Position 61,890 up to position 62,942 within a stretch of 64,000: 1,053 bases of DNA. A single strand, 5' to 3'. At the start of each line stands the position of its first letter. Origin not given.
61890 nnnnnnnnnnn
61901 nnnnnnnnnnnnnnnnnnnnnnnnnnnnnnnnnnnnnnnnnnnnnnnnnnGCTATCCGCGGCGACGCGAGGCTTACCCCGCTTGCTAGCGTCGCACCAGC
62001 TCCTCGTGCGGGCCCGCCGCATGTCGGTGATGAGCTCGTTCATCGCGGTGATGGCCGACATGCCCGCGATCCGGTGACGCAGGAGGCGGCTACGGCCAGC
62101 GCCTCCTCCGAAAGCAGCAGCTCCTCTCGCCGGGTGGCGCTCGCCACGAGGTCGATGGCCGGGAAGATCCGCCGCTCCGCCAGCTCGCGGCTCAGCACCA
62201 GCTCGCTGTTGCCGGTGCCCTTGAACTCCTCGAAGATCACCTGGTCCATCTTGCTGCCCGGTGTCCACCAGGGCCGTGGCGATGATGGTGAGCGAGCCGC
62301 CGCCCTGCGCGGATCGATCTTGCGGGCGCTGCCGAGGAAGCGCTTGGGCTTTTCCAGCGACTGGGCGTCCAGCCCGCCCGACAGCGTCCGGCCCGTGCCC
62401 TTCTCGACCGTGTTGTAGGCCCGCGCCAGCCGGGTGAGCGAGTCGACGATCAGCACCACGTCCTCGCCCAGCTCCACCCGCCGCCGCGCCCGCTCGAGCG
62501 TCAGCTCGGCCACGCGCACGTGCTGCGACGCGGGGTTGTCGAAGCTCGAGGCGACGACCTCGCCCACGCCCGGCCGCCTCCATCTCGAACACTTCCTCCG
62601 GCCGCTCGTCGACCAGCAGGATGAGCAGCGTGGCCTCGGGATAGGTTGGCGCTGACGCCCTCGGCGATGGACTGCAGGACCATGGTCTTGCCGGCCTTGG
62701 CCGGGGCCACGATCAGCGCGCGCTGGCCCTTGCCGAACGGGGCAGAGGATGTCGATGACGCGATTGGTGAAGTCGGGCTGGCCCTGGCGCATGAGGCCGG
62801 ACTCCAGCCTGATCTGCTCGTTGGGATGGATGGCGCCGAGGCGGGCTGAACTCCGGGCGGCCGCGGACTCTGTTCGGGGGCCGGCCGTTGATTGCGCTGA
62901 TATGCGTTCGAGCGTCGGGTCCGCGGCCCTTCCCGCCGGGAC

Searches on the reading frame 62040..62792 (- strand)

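Call 81: search_protein_families(library=pfam, proteins=[window:62040-62792:-], max_evalue=0.0001)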
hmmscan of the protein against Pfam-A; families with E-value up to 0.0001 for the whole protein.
window:62040-62792:- (250 aa): 1 family
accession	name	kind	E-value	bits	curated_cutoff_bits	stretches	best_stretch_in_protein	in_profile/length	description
PF00006.31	ATP-synt_ab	-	8.5e-12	45.6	29.5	1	79-219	74-212/213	ATP synthase alpha/beta family, nucleotide-binding domain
